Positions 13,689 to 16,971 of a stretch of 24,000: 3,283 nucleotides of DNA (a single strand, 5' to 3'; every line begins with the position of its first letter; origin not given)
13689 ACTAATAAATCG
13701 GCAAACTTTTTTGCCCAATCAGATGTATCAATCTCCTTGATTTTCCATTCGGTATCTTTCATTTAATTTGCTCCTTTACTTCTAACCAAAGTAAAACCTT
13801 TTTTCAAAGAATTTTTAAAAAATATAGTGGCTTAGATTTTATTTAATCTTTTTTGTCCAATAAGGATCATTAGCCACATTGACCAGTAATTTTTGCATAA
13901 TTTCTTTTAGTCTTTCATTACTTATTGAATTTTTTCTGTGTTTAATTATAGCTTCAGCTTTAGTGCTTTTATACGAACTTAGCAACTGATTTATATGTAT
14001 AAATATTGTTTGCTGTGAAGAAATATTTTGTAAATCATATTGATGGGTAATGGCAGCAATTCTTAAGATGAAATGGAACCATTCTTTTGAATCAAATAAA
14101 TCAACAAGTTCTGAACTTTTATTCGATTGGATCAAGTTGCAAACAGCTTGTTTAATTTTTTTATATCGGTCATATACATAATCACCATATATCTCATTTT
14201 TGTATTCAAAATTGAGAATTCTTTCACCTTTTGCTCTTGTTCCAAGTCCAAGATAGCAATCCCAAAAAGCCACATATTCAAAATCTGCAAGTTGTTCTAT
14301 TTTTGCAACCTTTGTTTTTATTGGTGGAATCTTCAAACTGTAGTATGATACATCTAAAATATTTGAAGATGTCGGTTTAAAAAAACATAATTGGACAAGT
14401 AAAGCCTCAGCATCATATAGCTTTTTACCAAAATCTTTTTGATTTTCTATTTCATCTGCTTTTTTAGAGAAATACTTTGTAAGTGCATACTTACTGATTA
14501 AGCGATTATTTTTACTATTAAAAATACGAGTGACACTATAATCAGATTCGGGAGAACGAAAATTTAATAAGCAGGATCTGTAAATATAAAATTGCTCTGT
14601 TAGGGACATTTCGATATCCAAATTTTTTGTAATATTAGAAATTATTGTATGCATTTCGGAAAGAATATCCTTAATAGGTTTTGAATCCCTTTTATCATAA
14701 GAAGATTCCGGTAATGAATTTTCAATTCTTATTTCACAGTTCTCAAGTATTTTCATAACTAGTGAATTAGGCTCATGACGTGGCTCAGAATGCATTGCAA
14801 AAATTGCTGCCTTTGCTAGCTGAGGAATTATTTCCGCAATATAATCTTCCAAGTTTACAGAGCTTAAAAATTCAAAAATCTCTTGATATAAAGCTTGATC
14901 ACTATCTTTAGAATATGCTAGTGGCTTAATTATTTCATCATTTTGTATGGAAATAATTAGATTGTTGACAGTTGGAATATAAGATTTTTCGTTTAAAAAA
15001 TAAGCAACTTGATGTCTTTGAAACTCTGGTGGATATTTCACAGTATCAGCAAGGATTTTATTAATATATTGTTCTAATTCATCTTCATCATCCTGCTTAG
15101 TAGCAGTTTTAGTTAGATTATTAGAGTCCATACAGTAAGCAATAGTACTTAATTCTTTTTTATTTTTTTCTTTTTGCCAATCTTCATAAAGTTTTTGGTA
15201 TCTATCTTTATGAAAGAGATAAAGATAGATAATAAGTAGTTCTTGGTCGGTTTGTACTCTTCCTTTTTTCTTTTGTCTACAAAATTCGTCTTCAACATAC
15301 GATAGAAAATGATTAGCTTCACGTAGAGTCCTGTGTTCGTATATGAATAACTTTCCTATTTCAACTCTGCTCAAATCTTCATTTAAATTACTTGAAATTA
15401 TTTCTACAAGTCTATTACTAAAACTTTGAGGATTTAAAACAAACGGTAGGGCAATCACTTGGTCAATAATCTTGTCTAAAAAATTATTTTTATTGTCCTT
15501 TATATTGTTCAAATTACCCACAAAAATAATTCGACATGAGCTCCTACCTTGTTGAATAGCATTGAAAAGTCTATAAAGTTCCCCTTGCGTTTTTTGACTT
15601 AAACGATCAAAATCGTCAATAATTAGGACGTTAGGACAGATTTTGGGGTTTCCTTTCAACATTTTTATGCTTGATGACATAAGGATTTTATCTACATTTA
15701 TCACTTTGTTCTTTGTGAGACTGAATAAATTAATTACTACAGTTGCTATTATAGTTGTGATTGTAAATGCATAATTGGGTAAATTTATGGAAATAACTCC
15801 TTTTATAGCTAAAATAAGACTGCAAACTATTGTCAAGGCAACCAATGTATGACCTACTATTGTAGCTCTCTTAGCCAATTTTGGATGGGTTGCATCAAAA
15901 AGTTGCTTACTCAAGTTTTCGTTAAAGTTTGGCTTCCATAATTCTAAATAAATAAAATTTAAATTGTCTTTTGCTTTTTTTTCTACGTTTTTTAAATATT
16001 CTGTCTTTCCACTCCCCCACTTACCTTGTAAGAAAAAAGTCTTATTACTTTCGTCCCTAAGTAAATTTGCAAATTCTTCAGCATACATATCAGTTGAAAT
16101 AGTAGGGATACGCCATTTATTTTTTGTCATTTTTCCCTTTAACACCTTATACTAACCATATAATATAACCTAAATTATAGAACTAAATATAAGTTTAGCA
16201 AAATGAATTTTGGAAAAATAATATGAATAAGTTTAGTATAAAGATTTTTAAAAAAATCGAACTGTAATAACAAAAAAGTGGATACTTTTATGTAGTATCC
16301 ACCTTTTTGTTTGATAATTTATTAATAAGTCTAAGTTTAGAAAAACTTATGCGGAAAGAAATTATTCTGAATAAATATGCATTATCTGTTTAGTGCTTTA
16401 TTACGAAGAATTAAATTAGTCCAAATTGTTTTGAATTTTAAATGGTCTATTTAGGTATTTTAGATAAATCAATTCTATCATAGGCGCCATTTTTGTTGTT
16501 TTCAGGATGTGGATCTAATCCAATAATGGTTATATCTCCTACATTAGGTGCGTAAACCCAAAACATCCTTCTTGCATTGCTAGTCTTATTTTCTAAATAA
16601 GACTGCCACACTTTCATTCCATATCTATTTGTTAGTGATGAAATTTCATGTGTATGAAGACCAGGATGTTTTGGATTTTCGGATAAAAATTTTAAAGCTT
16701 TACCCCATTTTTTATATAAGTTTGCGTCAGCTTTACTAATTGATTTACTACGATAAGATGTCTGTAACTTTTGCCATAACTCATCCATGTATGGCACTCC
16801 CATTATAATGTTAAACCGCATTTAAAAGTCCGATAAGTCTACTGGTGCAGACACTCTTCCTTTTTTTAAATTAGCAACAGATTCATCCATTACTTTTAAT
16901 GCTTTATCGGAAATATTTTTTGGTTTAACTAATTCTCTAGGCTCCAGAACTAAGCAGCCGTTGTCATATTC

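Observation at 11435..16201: Tandem pair of diverged KAP-type (TM-helices-inside-the-P-loop) NTPases forming a dedicated operon: candidate uncharacterised two-gene conflict/defence module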

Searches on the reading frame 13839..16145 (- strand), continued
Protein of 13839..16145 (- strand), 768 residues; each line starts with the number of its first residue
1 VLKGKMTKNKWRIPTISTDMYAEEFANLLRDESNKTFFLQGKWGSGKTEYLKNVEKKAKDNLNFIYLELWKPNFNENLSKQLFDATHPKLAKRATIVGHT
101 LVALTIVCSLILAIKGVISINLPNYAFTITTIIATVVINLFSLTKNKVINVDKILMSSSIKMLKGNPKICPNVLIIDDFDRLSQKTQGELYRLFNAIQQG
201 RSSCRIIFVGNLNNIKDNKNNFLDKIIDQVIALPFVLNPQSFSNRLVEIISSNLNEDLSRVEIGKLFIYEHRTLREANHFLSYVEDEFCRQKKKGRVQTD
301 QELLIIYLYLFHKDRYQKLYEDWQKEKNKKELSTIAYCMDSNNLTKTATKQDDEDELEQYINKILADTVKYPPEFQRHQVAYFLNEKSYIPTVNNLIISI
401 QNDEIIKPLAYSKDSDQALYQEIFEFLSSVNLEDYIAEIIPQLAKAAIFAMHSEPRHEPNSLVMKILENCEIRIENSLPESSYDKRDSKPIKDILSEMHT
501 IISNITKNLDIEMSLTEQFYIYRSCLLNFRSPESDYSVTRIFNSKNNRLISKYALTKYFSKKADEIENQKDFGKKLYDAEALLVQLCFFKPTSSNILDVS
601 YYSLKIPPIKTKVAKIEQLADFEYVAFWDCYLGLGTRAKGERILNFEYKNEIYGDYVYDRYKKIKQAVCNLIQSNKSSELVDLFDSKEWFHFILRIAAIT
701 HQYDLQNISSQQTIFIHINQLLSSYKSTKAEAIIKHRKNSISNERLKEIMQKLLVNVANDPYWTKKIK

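Call 100: get_annotated_region(hit=H48, flank=2500)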
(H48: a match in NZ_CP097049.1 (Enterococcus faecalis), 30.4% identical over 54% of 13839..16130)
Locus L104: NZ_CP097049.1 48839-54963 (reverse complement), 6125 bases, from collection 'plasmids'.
description: Enterococcus faecalis strain AT22 plasmid pAT22-a, complete sequence
organism: Enterococcus faecalis (NCBI taxid 1351)
taxonomy: Bacteria; Bacillota; Bacilli; Lactobacillales; Enterococcaceae; Enterococcus; Enterococcus faecalis
host: -; source: whole organism,pet food (BARF); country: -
typing (MOB-suite, as given by PLSDB): non-mobilizable; replicon rep_cluster_180
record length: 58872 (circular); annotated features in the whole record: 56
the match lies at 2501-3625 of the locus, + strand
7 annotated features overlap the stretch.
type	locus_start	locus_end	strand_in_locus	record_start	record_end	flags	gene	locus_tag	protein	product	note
CDS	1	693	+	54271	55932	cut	-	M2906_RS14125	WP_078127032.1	DNA/RNA helicase domain-containing protein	-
CDS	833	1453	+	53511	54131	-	-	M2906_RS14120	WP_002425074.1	recombinase family protein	GO:0006310 - DNA recombination [Evidence IEA]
CDS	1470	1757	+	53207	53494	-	-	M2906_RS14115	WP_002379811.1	hypothetical protein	-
CDS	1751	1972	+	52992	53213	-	-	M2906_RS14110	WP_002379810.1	hypothetical protein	-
CDS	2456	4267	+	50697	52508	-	-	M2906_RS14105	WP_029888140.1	P-loop NTPase fold protein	-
CDS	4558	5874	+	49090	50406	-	-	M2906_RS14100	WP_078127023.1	Y-family DNA polymerase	-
CDS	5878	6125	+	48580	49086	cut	-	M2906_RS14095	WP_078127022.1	hypothetical protein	-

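Call 103: search_protein_families(library=pfam, proteins=[L005:11750-13150:+, L005:12655-14652:+, L005:9867-10871:-, L005:10868-11602:-, L007:3402-5282:+, L007:5221-7017:+, L009:3058-5070:+, L009:5143-5919:-, L072:5063-6112:+, L013:4773-6713:+], max_evalue=0.001)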
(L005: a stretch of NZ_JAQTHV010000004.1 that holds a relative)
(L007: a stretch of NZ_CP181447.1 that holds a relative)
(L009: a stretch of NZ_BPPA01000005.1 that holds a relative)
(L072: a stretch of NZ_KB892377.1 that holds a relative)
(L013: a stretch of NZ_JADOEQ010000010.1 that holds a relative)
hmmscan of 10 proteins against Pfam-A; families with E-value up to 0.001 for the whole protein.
L005:11750-13150:+ (466 aa): 2 families
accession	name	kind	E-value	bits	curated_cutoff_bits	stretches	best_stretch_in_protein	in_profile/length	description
PF00145.23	DNA_methylase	-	3.3e-82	277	22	1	97-423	1-320/324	C-5 cytosine-specific DNA methylase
PF13560.12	HTH_31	-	1.1e-05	26.1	27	1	43-92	10-60/64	Helix-turn-helix domain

L005:12655-14652:+ (665 aa): 1 family
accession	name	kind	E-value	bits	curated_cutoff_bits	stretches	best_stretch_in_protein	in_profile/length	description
PF15515.12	MvaI_BcnI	-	3.5e-28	99.6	25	1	396-635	7-227/227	MvaI/BcnI restriction endonuclease family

L005:9867-10871:- (334 aa): 0 families

L005:10868-11602:- (244 aa): 0 families

L007:3402-5282:+ (626 aa): 3 families
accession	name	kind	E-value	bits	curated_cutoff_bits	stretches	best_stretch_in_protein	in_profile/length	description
PF00005.33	ABC_tran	-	3.4e-25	89.7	25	1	401-549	1-137/137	ABC transporter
PF00664.28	ABC_membrane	-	2.3e-09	37.8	28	1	61-274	40-253/274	ABC transporter transmembrane region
PF02463.25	SMC_N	-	3e-09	37.1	40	1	520-589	136-209/220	RecF/RecN/SMC N terminal domain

L007:5221-7017:+ (598 aa): 4 families
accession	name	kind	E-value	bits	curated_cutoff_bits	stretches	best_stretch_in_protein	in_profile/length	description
PF00005.33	ABC_tran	-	5.4e-27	95.5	25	1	398-547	1-137/137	ABC transporter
PF00664.28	ABC_membrane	-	1.4e-12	48.3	28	1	86-301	40-254/274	ABC transporter transmembrane region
PF13304.12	AAA_21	-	1e-08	36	27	0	517-579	236-302/304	AAA domain, putative AbiEii toxin, Type IV TA system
PF02463.25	SMC_N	-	1.3e-06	28.4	40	1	518-589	136-211/220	RecF/RecN/SMC N terminal domain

L009:3058-5070:+ (670 aa): 4 families
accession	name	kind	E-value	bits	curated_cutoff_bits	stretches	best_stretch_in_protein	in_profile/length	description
PF03382.20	DUF285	-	1.2e-100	332.1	25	6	125-241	6-119/120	Mycoplasma protein of unknown function, DUF285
PF01827.32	FTH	-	7.8e-05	22.9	22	0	307-434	16-139/141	FTH domain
PF23952.1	LRR_EndoS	-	9.5e-05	23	27.9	0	537-576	78-115/116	Endo-beta-N-acetylglucosaminidase EndoS LRR domain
PF24048.1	LRR_NXF1-5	-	0.00026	21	30.5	0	382-426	51-95/142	NXF1/2/3/5 leucine-rich repeat domain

L009:5143-5919:- (258 aa): 0 families

L072:5063-6112:+ (349 aa): 2 families
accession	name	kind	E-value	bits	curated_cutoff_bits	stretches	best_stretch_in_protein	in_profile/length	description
PF00239.26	Resolvase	-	7.1e-34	117.4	23.3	1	5-155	1-144/145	Resolvase, N terminal domain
PF07508.19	Recombinase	-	2.4e-14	53.8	21.1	1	178-261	3-101/102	Recombinase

L013:4773-6713:+ (646 aa): 3 families
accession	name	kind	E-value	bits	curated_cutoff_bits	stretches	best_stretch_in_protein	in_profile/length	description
PF05729.18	NACHT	-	6.5e-15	55.8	26.7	1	97-250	2-163/167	NACHT domain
PF24883.2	NPHP3_N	-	9.6e-05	23.1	24.8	0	95-155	22-74/164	Nephrocystin 3, N-terminal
PF20720.3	nSTAND3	-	0.00038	20.6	27.2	0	86-123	8-45/155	Novel STAND NTPase 3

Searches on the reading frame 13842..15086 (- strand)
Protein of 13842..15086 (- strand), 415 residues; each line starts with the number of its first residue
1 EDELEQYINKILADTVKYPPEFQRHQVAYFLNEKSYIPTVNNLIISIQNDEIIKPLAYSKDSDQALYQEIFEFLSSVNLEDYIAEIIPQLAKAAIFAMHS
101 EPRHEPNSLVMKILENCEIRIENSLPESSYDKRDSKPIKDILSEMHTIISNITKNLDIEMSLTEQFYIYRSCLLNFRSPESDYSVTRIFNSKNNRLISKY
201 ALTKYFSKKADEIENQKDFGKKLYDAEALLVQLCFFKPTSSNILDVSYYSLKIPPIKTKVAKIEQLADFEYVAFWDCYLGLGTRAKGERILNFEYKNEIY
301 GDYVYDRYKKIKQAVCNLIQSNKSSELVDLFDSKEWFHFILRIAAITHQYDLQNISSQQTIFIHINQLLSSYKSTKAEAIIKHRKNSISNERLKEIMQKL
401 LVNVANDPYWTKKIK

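Call 75: predict_structure(alignment_id=A4)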
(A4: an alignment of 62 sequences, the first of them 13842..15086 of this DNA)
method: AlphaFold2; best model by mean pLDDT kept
length: 415 residues; sequences in the alignment: 62
mean_pLDDT: 82.7   pTM: 0.83
mean pLDDT of the five models: 82.7, 82.4, 81.8, 81.7, 81.3
residues with pLDDT >= 90: 239; 70-90: 80; 50-70: 55; < 50: 41
segments of 3 or more residues with pLDDT < 50: 26-36, 131-134, 177-193
pLDDT, mean of each block of 10 residues (from residue 1): 66 53 49 51 91 95 89 84 89 98 96 92 73 62 93 95 96 61 35 64 93 97 98 84 64 94 98 96 92 97 98 88 70 93 97 95 92 62 63 90 95 93
secondary structure, 60 per line:
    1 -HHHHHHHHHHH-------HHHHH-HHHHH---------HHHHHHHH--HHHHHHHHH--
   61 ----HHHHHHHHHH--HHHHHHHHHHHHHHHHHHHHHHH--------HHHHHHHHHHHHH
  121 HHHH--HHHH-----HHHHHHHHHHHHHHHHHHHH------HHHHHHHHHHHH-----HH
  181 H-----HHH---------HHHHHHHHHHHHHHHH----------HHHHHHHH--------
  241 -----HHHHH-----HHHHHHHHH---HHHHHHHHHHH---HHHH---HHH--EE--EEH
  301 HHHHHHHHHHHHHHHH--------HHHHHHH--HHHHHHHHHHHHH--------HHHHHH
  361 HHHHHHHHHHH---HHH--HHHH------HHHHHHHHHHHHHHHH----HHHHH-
elements in order: H2-12 H20-24 H26-30 H40-47 H50-58 H65-74 H77-99 H108-124 H127-130 H136-155 H162-173 H199-214 H225-232 H246-250 H256-264 H268-278 H282-285 H300-316 H325-331 H334-346 H355-371 H380-383 H390-405 H410-414

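Call 78: fold_search(model_id=the predicted structure, library=pdb)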
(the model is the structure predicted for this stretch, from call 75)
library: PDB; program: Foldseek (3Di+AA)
matches with E <= 10: 212; with E <= 0.001: 0
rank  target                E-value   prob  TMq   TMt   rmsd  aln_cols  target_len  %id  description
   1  2c1m_A                3.3e-01  0.25  0.20  0.20  20.0       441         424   10  Nup50:importin-alpha complex (released 2005-11-23)
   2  7abi_S                4.8e-01  0.11  0.14  0.15  19.9       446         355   13  Human pre-Bact-2 spliceosome (released 2021-02-10)
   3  6noc_A                5.7e-01  0.25  0.21  0.22  17.1       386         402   11  Crystal structure of FBF-2 repeat 5 mutant (C363A, R364Y) in complex with 8-nt RNA (released 2019-01-30)
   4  5h5m_A                7.3e-01  0.08  0.13  0.14  20.5       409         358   14  Crystal structure of HMP-1 M domain (released 2017-03-29)
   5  7n8j_A                8.3e-01  0.20  0.24  0.23  19.2       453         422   12  Human importin alpha 1 in complex with Bimax2 peptide (released 2021-06-30)
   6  5qsr_A                9.1e-01  0.10  0.14  0.14  17.8       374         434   11  PanDDA analysis group deposition -- Crystal Structure of human STAG1 in complex with Z136583524 (released 2019-08-21)
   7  2gl7_A                9.9e-01  0.09  0.15  0.13  21.4       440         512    9  Crystal Structure of a beta-catenin/BCL9/Tcf4 complex (released 2006-10-31)
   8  2bb6_A                1.2e+00  0.10  0.16  0.16  17.4       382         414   11  Structure of Cobalamin-complexed Bovine Transcobalamin in Monoclinic Crystal Form (released 2006-04-04)
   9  5wzh_A                1.2e+00  0.14  0.20  0.17  19.4       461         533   11  Structure of APUM23-GGAAUUGACGG (released 2017-09-27)
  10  5ajd_K                1.3e+00  0.16  0.25  0.22  22.6       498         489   10  Not1 C-terminal domain in complex with Not4 (released 2015-04-29)
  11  6m6x_C                1.3e+00  0.07  0.15  0.09  20.8       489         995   12  Oridonin in complex with CRM1#-Ran-RanBP1 (released 2021-03-17)
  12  6r7h_O                1.3e+00  0.06  0.13  0.10  23.4       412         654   10  Structural basis of Cullin-2 RING E3 ligase regulation by the COP9 signalosome (released 2019-08-28)
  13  3p8c_A                1.3e+00  0.06  0.14  0.07  28.9       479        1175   11  Structure and Control of the Actin Regulatory WAVE Complex (released 2010-12-01)
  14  9j0n_V                1.4e+00  0.06  0.14  0.12  18.3       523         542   12  Paused elongation complex of mammalian RNA polymerase II with nucleosome (PEC2-nuc) (released 2025-02-05)
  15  4hmy_A                1.5e+00  0.08  0.17  0.13  24.7       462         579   11  Structural basis for recruitment and activation of the AP-1 clathrin adaptor complex by Arf1 (released 2013-03-06)
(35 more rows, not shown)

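Call 79: search_protein_representatives(protein=window:13842-15086:-)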
Query: 415 residues. Proteins with E-value up to 0.001 (for the whole library): 21; up to 1e-10: 15; up to 1e-30: 7. The best 21 are listed.
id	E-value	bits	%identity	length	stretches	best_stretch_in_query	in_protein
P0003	2.8e-130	451.4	56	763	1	1-415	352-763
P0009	2.9e-68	247.3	42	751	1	17-414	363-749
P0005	7.8e-56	206.4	36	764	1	5-415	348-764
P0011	1.1e-50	189.4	34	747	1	2-414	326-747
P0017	6.2e-37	144.1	36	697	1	3-312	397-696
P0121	3.2e-36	141.8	33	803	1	5-414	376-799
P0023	3.2e-32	128.6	34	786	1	4-412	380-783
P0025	7.7e-27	110.9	33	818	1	17-414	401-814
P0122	3.5e-20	89.0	35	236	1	73-307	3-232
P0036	2.3e-18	83.0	39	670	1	66-304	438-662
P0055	9.4e-18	81.0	30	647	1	4-291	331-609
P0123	1.3e-17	80.5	31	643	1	9-309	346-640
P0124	8.1e-15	71.3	33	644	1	16-304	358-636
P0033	5.9e-14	68.5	33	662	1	11-307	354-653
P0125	3.4e-11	59.4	31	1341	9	269-358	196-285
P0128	1.5e-04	37.5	33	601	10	203-260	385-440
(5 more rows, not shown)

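Call 80: search_protein_families(library=pfam, proteins=[P0125, P0128, P0122, P0121], max_evalue=0.01)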
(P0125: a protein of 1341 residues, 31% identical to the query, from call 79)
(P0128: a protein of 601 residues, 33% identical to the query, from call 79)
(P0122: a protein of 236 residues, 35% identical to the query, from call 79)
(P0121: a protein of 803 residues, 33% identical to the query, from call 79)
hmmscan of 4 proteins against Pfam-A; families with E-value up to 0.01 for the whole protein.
P0125 (1341 aa): 4 families
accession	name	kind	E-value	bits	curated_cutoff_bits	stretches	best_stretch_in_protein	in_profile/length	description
PF00353.25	HemolysinCabind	-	8.2e-40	134.8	23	6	1142-1174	4-36/36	RTX calcium-binding nonapeptide repeat (4 copies)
PF01018.28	GTP1_OBG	-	6.5e-11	42.5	27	0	442-491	23-71/155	GTP1/OBG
PF06594.17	HCBP_related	-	1.3e-07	31.9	21.4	0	799-823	17-36/42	Haemolysin-type calcium binding protein related domain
PF03719.21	Ribosomal_S5_C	-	1.6e-05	24.7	21.5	0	779-807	25-53/71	Ribosomal protein S5, C-terminal domain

P0128 (601 aa): 7 families
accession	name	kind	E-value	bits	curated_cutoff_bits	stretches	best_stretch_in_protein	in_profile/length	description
PF23405.1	WD40_APC4_C-half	-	1.6e-20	74.3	27.6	0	307-351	118-159/168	APC4, WD40 domain C-terminal half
PF24001.1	DUF7317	-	8.7e-14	51.5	27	0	287-308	2-23/57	Family of unknown function (DUF7317)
PF21065.3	Reovirus_L2_MT1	-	6.6e-08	32.6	27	0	396-449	24-77/293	Reovirus core-spike protein lambda-2 (L2), methyltransferase-1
PF04316.19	FlgM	-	2.7e-07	31.1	25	0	537-560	10-33/55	Anti-sigma-28 factor, FlgM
PF14927.11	Neurensin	-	0.00057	20.1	27.7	0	295-375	49-126/132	Neurensin/Transmembrane protein 74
PF00954.25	S_locus_glycop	-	0.0016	19.4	24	0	307-356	9-58/111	S-locus glycoprotein domain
PF18936.5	DUF5684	-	0.0035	18.4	27.4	0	202-223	25-46/81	Family of unknown function (DUF5684)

P0122 (236 aa): 0 families

P0121 (803 aa): 2 families
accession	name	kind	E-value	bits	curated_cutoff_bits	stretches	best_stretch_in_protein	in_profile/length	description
PF07693.20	KAP_NTPase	-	1.9e-09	37.6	20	1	17-200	5-181/293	KAP family P-loop domain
PF13401.12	AAA_22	-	0.00051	20.8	27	0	167-205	81-115/130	AAA domain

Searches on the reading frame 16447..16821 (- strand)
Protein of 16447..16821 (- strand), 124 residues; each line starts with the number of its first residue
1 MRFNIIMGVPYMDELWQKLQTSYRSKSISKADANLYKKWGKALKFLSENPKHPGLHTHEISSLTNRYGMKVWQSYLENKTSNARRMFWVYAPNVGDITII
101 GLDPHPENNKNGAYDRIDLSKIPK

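Call 6: search_protein_families(library=pfam, proteins=[window:16447-16821:-], max_evalue=0.01)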
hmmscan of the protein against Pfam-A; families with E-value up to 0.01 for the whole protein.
window:16447-16821:- (124 aa): 0 families

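Call 38: search_protein_families(library=ncbifam, proteins=[window:16447-16821:-], max_evalue=0.01)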
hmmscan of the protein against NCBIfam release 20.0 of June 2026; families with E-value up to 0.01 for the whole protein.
window:16447-16821:- (124 aa): 0 families

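Call 85: search_protein_families(library=padloc, proteins=[window:16447-16821:-], max_evalue=0.1)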
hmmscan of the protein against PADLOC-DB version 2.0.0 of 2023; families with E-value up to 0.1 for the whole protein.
window:16447-16821:- (124 aa): 0 families

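Call 104: search_solved_structures(query=window:16447-16821:-, max_evalue=1)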
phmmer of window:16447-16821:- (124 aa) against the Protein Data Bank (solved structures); distinct sequences matched with E-value up to 1: 2.
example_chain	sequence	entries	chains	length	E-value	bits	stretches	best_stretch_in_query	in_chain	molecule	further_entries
1rxq_A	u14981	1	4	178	0.024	17.9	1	10-88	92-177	yfiT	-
3gl3_A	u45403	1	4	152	0.72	13.1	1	17-56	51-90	Putative Thiol:disulfide interchange protein DsbE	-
